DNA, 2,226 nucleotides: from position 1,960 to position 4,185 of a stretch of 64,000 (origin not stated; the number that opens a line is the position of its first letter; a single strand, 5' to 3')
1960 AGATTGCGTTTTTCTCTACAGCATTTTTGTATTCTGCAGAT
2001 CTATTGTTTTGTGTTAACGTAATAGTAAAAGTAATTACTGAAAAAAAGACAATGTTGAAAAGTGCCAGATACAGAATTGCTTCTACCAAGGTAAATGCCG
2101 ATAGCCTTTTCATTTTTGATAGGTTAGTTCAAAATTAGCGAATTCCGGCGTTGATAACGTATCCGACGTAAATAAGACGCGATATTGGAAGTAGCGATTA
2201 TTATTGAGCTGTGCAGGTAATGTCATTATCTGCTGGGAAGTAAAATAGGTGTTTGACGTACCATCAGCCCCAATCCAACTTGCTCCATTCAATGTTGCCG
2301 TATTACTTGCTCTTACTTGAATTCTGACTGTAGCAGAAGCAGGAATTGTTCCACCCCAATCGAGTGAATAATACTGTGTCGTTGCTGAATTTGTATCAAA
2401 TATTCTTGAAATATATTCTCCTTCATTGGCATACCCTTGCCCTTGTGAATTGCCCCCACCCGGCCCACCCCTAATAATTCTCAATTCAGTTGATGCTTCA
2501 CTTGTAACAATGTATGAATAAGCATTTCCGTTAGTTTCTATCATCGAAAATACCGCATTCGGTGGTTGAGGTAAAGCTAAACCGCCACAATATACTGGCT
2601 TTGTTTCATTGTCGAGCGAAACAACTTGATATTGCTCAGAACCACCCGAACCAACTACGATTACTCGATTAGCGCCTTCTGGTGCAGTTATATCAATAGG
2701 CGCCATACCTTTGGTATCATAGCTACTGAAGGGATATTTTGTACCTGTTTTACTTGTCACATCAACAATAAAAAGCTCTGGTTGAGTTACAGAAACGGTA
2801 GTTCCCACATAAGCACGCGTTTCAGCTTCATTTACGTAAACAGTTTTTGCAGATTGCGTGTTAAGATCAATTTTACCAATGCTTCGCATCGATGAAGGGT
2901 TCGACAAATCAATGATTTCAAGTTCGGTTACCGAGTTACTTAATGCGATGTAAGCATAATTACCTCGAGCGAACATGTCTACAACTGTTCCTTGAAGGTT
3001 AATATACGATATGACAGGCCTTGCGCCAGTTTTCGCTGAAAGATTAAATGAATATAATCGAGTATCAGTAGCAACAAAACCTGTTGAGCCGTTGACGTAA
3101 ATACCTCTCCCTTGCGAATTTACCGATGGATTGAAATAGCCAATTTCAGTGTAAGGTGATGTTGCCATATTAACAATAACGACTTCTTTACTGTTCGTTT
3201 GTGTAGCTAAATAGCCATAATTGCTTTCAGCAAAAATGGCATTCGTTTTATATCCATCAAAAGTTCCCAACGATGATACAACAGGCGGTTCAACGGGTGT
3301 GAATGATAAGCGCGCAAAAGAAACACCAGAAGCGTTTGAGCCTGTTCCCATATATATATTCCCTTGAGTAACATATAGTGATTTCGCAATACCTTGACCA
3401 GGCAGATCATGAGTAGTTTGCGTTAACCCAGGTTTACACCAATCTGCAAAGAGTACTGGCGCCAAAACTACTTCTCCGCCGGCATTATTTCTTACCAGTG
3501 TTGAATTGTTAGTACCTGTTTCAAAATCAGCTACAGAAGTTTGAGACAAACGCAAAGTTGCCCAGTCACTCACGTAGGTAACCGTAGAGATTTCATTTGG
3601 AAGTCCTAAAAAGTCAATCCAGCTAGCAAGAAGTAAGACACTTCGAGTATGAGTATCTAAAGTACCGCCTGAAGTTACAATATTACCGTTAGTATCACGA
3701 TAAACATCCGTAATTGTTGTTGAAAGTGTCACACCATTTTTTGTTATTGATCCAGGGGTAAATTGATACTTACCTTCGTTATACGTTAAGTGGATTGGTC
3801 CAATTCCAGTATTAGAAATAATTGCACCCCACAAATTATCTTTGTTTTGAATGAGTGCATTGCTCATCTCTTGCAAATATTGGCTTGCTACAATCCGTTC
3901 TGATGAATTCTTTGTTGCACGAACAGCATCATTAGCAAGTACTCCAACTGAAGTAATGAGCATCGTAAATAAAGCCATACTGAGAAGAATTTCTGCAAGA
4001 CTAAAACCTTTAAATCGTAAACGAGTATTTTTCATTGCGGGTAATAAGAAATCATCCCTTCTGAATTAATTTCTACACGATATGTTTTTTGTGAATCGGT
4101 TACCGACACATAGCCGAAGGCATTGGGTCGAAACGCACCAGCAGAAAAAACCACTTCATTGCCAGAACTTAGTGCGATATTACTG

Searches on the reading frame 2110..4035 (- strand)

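Call 21: search_protein_families(library=pfam, proteins=[window:2110-4035:-], max_evalue=0.001)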
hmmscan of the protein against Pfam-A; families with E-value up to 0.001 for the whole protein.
window:2110-4035:- (641 aa): 1 family
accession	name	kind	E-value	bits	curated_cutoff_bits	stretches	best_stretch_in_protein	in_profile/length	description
PF08309.17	LVIVD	-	2.1e-08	33.8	20.2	1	349-387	2-38/42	LVIVD repeat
